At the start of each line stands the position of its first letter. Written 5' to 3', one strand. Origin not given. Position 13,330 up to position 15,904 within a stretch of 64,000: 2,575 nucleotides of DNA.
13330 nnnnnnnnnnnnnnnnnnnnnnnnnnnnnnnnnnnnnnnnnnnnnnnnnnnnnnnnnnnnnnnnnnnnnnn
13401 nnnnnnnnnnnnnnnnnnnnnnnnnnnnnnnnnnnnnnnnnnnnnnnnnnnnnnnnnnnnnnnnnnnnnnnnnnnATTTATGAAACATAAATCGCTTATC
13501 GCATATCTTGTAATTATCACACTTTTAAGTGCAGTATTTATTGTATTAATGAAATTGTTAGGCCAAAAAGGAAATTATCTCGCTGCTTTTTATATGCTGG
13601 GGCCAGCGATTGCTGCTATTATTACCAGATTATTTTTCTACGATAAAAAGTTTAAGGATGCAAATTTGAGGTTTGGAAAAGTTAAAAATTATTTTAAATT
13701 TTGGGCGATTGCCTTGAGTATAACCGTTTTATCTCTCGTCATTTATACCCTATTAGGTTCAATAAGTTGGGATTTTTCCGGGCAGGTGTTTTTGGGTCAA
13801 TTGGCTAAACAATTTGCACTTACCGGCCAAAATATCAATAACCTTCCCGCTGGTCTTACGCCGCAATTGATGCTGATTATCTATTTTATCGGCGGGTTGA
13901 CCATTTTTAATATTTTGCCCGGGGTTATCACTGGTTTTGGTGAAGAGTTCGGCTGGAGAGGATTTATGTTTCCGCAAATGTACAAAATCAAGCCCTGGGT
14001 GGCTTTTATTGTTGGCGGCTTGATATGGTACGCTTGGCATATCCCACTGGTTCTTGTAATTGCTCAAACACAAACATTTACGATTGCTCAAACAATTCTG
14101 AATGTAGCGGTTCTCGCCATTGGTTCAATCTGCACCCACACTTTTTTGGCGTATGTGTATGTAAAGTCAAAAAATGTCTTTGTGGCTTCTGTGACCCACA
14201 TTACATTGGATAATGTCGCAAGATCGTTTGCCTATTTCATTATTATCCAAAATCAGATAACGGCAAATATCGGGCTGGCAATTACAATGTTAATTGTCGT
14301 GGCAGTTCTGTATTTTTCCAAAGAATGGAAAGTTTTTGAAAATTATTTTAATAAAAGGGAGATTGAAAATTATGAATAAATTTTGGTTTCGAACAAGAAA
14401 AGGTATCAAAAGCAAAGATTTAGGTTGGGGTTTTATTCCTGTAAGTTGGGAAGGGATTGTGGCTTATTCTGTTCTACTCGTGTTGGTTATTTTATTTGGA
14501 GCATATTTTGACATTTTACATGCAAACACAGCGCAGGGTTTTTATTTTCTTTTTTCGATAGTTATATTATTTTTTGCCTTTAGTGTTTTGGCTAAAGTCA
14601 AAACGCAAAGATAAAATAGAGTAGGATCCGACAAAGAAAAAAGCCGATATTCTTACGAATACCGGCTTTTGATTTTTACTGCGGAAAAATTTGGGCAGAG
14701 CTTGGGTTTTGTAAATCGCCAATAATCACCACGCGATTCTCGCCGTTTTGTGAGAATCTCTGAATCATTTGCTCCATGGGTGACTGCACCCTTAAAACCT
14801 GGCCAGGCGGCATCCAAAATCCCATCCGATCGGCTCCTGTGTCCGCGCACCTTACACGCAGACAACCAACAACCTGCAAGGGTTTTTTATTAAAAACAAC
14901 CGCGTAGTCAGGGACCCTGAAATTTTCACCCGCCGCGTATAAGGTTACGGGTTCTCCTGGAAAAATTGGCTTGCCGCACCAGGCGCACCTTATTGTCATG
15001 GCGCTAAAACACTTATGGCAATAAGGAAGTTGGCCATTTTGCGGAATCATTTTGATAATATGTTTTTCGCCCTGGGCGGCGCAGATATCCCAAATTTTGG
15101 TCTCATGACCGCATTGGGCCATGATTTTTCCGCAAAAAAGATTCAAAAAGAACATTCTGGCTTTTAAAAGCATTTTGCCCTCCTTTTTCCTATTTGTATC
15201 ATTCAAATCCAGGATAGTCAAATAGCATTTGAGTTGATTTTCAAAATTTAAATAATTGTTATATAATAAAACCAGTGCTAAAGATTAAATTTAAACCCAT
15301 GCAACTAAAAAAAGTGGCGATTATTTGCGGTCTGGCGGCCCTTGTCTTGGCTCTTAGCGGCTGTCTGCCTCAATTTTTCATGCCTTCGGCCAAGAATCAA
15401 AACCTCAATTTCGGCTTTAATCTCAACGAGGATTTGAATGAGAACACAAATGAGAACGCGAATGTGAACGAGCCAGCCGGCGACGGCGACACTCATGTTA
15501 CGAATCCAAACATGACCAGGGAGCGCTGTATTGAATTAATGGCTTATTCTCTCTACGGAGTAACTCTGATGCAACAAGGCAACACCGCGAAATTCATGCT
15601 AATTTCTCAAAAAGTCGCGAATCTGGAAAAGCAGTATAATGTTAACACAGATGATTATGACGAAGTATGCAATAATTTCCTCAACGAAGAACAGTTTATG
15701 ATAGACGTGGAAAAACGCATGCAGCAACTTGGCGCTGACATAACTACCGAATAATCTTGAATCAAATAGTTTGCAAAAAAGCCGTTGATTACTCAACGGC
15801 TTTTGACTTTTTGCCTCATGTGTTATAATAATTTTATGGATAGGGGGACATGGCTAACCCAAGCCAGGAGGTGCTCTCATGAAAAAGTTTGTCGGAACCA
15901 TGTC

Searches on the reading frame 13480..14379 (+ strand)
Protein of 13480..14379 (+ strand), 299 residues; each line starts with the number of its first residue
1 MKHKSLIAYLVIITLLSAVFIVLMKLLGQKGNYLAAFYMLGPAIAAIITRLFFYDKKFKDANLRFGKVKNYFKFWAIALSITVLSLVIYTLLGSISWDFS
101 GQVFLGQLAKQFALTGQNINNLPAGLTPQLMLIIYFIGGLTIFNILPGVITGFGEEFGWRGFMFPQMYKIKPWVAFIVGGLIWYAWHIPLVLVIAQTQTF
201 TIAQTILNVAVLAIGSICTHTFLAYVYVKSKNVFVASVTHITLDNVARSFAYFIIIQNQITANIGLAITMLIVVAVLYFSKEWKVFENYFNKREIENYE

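Call 11: search_protein_families(library=pfam, proteins=[window:13480-14379:+], max_evalue=0.01)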
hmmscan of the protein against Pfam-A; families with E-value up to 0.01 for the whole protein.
window:13480-14379:+ (299 aa): 1 family
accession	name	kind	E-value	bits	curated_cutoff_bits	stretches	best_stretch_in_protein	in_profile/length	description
PF02517.21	Rce1-like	-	6.3e-12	46.1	22.4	1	142-244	6-91/93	Type II CAAX prenyl endopeptidase Rce1-like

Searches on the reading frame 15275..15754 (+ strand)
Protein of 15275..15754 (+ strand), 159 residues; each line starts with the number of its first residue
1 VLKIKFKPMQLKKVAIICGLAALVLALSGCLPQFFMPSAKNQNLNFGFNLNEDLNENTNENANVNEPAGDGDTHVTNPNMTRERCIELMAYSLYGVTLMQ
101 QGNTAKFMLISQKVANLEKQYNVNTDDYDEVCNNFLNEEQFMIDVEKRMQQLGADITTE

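Call 11: search_protein_families(library=pfam, proteins=[window:15275-15754:+], max_evalue=0.01)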
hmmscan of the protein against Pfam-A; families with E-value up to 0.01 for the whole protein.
window:15275-15754:+ (159 aa): 0 families

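Call 23: search_protein_families(library=ncbifam, proteins=[window:15275-15754:+], max_evalue=0.01)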
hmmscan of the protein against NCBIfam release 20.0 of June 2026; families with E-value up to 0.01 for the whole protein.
window:15275-15754:+ (159 aa): 0 families

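Call 24: search_protein_families(library=phrogs, proteins=[window:15275-15754:+], max_evalue=0.01)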
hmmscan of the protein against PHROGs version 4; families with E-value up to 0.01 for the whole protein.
window:15275-15754:+ (159 aa): 0 families

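Call 31: find_homologous_proteins(query=window:15275-15754:+, max_evalue=0.001)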
Query window:15275-15754:+ (159 aa): 1 proteins with E <= 0.001 among 14 candidates.
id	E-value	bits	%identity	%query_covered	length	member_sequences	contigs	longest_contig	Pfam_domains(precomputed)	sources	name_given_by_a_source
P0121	3.7e-94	330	100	95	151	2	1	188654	-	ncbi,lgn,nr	ncbi:MAG: hypothetical protein PHC97_01690 [Patescibacteria group bacterium]|nr:hypothetical protein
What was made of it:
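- Tried and rejected: Upstream lipoprotein as an anchor (call 31).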
